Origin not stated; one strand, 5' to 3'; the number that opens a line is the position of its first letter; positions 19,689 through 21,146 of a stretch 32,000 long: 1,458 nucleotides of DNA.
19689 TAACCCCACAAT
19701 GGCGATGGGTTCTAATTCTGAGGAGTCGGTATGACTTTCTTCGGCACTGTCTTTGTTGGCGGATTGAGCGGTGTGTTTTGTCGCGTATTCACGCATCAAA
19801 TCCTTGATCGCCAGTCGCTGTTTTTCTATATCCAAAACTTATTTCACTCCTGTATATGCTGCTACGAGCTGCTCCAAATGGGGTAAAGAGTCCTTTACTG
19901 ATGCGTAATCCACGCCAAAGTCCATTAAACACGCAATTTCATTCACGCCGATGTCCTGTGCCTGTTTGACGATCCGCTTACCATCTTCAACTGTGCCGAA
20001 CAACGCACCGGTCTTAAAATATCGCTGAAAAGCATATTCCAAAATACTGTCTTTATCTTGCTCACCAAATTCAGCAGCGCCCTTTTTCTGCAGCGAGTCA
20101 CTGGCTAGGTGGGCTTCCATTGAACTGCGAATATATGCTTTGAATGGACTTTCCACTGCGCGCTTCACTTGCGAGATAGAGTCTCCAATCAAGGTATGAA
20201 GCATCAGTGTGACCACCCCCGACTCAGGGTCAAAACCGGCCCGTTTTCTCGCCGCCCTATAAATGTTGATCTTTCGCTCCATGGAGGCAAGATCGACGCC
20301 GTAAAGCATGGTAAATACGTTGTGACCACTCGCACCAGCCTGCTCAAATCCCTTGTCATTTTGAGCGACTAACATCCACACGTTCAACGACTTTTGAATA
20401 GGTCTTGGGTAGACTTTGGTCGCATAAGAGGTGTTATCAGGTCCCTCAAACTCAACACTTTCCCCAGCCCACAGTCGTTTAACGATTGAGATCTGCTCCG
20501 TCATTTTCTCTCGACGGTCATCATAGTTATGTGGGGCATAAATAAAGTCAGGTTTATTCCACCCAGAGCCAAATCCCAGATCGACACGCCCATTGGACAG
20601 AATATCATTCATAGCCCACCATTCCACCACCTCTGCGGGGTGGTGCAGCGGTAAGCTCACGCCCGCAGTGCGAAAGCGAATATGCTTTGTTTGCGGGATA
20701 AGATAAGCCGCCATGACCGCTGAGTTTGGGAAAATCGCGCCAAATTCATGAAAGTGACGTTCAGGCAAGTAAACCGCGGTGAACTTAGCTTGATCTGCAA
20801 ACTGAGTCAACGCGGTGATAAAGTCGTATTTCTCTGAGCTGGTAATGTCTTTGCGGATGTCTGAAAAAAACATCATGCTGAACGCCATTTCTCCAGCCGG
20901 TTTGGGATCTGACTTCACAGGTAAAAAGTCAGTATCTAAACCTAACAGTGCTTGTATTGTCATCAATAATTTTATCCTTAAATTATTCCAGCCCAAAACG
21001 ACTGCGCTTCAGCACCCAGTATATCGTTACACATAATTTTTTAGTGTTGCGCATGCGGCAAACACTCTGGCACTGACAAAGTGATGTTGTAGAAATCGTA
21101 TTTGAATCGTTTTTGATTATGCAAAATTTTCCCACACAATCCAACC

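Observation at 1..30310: Pseudomonic-acid (mupirocin/thiomarinol) class trans-AT PKS cluster with an embedded IleRS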

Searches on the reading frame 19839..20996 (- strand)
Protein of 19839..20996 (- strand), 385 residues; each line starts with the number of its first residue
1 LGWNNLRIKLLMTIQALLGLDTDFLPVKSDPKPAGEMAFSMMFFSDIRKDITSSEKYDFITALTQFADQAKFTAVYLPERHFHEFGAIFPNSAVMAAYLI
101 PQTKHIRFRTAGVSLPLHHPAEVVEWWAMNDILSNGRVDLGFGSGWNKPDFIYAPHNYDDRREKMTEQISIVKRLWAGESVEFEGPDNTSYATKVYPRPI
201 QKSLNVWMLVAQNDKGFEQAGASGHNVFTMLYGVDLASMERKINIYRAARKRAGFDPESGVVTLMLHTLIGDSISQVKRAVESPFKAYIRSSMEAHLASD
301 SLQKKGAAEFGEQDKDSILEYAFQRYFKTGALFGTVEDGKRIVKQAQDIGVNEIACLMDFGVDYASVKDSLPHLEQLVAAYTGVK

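Call 6: search_protein_families(library=pfam, proteins=[window:19839-20996:-], max_evalue=0.01)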
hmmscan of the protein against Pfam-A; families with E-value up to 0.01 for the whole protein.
window:19839-20996:- (385 aa): 1 family
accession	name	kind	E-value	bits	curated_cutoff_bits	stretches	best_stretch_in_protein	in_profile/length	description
PF00296.26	Bac_luciferase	-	1.8e-46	159.4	27.9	1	37-323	1-276/314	Luciferase-like monooxygenase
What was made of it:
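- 19839..20963 (-): tmlA (MupA-type FMN-dependent luciferase-like monooxygenase). Pfam Bac_luciferase (call 6).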

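Call 50: search_protein_families(library=ncbifam, proteins=[window:19839-20963:-], max_evalue=0.00001)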
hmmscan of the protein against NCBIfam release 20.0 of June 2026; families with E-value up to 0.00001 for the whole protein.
window:19839-20963:- (374 aa): 22 families
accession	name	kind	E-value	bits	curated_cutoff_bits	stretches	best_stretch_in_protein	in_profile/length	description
TIGR04020.1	seco_metab_LLM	subfamily_domain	5e-127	423.7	244.45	1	28-366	1-340/341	MupA/Atu3671 family FMN-dependent luciferase-like monooxygenase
TIGR03619.1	F420_Rv2161c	subfamily_domain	1.9e-25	89.9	166.9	1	79-254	44-217/247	TIGR03619 family F420-dependent LLM class oxidoreductase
TIGR04027.1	LLM_KPN_01858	hypoth_equivalog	7.9e-24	84.2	412.9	1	31-216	4-181/326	putative FMN-dependent luciferase-like monooxygenase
TIGR03858.1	LLM_2I7G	subfamily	6.5e-20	71.4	462.25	1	37-277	16-252/337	Atu2307/SP_0267 family LLM class monooxygenase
TIGR03558.1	oxido_grp_1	subfamily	2.1e-17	63.3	166.95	1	29-343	2-303/325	MsnO8 family LLM class oxidoreductase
TIGR03560.1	F420_Rv1855c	subfamily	4.8e-17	62.5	231.4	1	38-246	4-219/227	TIGR03560 family F420-dependent LLM class oxidoreductase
NF052254.1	luciferase_Alph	exception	5.2e-17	62.1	600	1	26-306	1-279/354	luciferase subunit alpha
TIGR03571.1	lucif_BA3436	subfamily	5.8e-17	61.9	303.9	1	50-253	34-239/304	TIGR03571 family LLM class oxidoreductase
TIGR04021.1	LLM_DMSO2_sfnG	equivalog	6.5e-16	58.6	382.95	1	43-343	24-323/350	dimethylsulfone monooxygenase SfnG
TIGR04465.1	ArgArg_F420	equivalog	4e-13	49.2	470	1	53-264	66-277/364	F420-dependent hydroxymycolic acid dehydrogenase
TIGR04036.1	LLM_CE1758_fam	subfamily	9e-13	47.8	479.1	1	32-262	7-244/355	CE1758 family FMN-dependent luciferase-like monooxygenase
TIGR03857.1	F420_MSMEG_2249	hypoth_equivalog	1.1e-11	44.5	218.4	1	54-257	21-214/329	TIGR03857 family LLM class F420-dependent oxidoreductase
TIGR03565.1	alk_sulf_monoox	equivalog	6.5e-11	41.9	518.2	1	44-364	24-333/346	FMNH2-dependent alkanesulfonate monooxygenase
TIGR03621.1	F420_MSMEG_2516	subfamily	7.4e-11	41.7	213.15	1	49-191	16-148/295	TIGR03621 family F420-dependent LLM class oxidoreductase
NF052255.1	luciferase_Beta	exception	1.6e-10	40.6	500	1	26-162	1-138/325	luciferase subunit beta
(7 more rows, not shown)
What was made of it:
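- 19839..20963 (-): TIGR04020 MupA/Atu3671 family, 424 bits against a cut-off of 244 (call 50).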
